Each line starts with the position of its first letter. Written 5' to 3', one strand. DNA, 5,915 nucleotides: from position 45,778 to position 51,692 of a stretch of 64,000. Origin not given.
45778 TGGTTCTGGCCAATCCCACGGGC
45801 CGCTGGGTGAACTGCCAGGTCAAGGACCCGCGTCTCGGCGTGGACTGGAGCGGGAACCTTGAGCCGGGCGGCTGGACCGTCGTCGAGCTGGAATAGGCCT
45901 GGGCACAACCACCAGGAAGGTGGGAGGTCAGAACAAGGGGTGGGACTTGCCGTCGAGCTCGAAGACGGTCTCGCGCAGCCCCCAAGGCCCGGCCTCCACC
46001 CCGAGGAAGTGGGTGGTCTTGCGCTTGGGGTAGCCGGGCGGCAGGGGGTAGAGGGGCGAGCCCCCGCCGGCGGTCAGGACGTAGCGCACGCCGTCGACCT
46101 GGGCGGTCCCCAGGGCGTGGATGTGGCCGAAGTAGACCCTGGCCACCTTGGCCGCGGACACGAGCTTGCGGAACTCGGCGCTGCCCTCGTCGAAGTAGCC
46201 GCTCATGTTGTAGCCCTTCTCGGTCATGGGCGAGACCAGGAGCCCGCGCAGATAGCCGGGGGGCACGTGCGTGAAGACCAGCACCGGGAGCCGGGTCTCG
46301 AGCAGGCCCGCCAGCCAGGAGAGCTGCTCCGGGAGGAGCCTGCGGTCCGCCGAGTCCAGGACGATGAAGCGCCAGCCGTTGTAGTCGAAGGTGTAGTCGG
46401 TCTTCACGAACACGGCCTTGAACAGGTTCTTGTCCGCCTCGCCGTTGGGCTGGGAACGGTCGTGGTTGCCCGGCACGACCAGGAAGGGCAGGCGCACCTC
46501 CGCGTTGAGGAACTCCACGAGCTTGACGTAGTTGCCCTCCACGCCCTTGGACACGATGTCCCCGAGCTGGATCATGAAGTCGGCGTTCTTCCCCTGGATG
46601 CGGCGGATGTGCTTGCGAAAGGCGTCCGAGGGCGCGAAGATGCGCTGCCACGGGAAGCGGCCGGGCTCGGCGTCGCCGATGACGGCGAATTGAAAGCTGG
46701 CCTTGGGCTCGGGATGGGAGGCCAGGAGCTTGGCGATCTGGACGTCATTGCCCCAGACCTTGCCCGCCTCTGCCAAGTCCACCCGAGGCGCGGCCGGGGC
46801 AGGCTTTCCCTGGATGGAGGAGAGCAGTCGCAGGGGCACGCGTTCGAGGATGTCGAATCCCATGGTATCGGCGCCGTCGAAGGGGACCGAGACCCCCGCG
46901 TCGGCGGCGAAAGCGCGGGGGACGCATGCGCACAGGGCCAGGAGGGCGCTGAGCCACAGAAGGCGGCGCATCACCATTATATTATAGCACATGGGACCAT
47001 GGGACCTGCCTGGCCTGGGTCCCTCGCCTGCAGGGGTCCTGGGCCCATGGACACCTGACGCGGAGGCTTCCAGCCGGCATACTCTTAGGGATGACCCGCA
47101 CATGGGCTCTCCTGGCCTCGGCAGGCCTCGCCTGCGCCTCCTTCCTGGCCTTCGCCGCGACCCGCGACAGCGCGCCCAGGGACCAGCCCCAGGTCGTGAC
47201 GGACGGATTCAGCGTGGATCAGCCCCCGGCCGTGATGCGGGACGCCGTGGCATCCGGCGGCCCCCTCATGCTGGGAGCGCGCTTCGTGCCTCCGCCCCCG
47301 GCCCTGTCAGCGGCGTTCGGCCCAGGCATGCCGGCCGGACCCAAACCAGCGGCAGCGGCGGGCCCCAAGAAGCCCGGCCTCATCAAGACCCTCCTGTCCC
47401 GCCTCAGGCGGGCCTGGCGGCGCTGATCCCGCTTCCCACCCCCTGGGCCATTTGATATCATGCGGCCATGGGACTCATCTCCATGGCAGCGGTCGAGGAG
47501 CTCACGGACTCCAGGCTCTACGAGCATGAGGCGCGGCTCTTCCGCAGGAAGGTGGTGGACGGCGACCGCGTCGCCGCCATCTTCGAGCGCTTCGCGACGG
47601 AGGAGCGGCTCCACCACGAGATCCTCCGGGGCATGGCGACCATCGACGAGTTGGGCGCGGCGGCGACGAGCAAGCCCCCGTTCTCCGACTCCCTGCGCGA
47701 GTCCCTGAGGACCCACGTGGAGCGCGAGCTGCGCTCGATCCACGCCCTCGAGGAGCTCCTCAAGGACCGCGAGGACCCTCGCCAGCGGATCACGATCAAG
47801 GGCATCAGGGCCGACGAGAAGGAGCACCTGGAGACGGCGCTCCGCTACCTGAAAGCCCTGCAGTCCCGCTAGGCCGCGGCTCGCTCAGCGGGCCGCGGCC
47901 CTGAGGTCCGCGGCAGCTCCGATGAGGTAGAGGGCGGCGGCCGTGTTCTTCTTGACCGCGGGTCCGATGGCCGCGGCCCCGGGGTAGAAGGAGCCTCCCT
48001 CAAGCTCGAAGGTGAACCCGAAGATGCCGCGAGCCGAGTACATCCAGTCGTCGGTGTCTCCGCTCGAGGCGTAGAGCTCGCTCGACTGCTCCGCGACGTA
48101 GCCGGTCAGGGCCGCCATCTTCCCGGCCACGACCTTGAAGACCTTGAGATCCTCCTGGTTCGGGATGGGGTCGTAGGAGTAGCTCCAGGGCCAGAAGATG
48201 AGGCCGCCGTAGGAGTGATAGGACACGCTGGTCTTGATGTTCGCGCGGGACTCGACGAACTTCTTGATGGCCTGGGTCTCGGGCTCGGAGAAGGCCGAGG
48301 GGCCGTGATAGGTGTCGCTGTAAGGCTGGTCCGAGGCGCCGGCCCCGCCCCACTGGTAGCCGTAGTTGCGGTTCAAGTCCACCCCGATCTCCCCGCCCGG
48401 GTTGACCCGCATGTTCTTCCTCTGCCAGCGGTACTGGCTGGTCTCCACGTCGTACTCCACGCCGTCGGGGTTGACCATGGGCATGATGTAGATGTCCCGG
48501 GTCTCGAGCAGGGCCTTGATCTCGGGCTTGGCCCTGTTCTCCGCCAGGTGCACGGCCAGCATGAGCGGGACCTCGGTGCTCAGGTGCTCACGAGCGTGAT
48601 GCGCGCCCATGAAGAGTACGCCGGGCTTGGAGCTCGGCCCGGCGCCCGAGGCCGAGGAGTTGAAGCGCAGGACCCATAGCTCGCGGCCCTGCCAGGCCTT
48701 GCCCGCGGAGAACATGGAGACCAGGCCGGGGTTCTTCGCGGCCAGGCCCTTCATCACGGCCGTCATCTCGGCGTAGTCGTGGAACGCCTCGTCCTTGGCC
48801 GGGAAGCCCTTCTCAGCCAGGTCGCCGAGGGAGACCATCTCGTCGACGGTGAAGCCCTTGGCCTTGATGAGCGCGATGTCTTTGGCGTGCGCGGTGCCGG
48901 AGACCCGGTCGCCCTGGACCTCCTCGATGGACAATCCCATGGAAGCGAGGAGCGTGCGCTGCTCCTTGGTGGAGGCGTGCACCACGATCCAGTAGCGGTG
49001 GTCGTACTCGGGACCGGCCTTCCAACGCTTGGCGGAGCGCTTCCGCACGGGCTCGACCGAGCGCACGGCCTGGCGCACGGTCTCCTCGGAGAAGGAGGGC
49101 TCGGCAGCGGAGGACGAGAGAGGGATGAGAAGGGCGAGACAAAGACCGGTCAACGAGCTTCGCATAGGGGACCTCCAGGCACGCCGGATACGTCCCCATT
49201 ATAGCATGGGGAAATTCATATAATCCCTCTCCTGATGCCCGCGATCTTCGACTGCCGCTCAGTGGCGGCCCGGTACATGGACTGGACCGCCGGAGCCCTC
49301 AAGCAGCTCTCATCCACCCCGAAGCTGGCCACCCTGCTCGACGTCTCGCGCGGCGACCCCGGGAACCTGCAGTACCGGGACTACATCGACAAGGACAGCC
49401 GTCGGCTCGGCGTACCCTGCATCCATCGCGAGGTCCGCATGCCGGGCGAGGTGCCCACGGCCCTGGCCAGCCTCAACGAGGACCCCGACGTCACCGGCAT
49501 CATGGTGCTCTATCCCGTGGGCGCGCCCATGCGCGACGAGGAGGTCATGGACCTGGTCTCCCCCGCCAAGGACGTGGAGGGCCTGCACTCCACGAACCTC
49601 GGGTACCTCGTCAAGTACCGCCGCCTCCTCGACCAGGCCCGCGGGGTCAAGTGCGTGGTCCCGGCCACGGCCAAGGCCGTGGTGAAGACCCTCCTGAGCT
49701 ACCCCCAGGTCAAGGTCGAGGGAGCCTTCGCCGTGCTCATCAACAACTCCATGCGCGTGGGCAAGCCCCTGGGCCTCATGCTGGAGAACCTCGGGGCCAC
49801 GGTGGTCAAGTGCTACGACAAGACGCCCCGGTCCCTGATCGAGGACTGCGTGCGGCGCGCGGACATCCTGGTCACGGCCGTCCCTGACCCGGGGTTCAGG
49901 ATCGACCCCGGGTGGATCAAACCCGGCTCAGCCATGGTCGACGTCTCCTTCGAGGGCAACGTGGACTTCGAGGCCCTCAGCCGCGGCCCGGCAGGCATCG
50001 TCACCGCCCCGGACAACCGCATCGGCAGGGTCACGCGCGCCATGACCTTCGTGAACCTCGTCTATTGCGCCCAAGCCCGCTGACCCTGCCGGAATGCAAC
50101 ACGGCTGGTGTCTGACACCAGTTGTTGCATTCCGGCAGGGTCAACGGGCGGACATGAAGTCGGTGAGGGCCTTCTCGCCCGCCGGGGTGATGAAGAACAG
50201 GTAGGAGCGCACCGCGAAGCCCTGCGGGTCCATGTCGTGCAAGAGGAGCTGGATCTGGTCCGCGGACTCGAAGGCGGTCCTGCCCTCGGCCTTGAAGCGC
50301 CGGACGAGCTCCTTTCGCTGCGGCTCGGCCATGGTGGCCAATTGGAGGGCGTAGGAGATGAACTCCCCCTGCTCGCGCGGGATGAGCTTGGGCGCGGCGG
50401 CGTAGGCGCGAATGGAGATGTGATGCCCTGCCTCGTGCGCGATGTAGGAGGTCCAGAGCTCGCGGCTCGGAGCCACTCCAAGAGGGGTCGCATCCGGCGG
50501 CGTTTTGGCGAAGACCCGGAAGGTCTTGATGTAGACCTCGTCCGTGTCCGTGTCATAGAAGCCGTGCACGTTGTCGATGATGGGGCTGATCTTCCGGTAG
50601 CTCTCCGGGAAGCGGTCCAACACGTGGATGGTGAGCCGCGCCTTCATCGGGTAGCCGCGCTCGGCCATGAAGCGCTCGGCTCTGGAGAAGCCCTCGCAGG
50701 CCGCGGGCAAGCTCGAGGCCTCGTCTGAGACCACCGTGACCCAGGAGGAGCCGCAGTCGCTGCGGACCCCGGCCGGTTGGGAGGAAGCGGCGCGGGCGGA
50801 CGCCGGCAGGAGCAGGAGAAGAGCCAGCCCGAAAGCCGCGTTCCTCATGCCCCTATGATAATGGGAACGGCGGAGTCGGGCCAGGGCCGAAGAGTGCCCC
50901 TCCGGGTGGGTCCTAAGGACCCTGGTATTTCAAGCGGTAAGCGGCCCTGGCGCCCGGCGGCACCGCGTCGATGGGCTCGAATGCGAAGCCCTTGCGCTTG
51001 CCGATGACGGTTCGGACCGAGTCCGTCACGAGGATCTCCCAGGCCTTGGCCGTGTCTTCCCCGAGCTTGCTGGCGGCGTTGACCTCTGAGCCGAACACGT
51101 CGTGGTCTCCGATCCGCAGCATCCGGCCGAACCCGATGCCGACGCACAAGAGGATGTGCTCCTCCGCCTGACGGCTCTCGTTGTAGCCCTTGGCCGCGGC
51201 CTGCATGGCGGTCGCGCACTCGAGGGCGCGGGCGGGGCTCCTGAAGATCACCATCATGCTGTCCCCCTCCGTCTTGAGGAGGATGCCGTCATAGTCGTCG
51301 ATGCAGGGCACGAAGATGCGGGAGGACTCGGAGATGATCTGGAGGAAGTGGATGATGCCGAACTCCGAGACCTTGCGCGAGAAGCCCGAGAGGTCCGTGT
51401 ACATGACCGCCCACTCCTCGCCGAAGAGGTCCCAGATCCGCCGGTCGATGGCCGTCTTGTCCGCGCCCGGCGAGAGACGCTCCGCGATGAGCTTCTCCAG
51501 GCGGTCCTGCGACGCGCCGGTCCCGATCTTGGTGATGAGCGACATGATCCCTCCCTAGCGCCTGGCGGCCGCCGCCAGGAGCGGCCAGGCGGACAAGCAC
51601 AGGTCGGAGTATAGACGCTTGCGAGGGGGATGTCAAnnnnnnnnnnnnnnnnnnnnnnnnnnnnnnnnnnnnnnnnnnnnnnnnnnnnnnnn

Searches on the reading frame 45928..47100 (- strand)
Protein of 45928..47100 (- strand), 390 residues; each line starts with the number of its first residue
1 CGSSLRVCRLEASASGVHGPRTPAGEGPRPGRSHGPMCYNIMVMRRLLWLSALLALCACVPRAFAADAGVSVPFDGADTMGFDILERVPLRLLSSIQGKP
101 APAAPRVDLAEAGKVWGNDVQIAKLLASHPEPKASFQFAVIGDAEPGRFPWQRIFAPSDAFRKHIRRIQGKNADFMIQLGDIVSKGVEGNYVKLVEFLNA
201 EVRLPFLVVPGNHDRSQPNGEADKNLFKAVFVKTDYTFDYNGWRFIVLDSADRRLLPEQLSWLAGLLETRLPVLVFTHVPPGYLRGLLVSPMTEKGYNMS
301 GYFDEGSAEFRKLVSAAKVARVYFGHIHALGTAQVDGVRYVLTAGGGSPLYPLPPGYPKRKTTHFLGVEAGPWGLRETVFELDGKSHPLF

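Call 44: search_protein_families(library=pfam, proteins=[window:45928-47100:-], max_evalue=0.0001)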
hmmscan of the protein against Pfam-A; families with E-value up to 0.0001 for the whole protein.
window:45928-47100:- (390 aa): 2 families
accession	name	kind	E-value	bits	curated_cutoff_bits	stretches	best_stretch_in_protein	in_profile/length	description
PF00149.33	Metallophos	-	6.4e-15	56.5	21.5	1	139-329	4-190/191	Calcineurin-like phosphoesterase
PF12850.12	Metallophos_2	-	7.2e-05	23.3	27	0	160-250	15-89/154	Calcineurin-like phosphoesterase superfamily domain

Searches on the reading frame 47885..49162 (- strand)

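Call 44: search_protein_families(library=pfam, proteins=[window:47885-49162:-], max_evalue=0.0001)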
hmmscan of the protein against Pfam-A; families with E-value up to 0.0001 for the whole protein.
window:47885-49162:- (425 aa): 1 family
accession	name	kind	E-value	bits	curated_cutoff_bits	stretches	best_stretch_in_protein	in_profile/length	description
PF00246.29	Peptidase_M14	-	6.6e-69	233.1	21.6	1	133-408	1-285/286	Zinc carboxypeptidase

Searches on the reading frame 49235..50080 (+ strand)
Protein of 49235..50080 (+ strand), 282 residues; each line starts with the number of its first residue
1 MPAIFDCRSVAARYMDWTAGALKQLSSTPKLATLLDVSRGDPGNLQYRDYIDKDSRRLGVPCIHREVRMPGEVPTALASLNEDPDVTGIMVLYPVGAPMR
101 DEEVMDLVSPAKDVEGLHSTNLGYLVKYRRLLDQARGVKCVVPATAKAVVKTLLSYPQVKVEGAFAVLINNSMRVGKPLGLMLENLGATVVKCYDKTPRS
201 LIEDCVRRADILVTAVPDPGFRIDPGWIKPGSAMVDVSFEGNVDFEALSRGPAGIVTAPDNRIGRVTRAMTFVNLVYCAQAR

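Call 44: search_protein_families(library=pfam, proteins=[window:49235-50080:+], max_evalue=0.0001)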
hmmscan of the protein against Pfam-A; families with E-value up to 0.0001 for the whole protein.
window:49235-50080:+ (282 aa): 2 families
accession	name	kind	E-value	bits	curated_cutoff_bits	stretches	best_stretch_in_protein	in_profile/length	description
PF02882.25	THF_DHG_CYH_C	-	1.1e-23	83.7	27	1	136-280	10-157/160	Tetrahydrofolate dehydrogenase/cyclohydrolase, NAD(P)-binding domain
PF00763.28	THF_DHG_CYH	-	1.5e-12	48.2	32.8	1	6-115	2-115/115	Tetrahydrofolate dehydrogenase/cyclohydrolase, catalytic domain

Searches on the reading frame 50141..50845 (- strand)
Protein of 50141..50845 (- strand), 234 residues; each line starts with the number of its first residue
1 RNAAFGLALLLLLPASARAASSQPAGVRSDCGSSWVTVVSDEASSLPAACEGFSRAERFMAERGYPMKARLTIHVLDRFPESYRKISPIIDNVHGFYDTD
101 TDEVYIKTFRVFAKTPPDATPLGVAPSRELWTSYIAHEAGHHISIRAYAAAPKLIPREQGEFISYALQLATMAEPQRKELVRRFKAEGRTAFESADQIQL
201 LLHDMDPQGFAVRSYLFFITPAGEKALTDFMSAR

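Call 44: search_protein_families(library=pfam, proteins=[window:50141-50845:-], max_evalue=0.0001)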
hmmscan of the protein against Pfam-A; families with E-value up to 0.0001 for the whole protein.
window:50141-50845:- (234 aa): 1 family
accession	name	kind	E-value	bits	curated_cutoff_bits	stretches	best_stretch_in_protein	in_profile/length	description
PF20344.3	DUF6639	-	1.2e-09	38.6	27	1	7-222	7-212/231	Family of unknown function (DUF6639)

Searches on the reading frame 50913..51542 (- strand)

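Call 44: search_protein_families(library=pfam, proteins=[window:50913-51542:-], max_evalue=0.0001)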
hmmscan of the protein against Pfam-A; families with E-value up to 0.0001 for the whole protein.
window:50913-51542:- (209 aa): 1 family
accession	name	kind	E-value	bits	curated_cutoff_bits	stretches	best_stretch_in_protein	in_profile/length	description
PF00211.25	Guanylate_cyc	-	3.5e-11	43.5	21.9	1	43-193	8-167/183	Adenylate and Guanylate cyclase catalytic domain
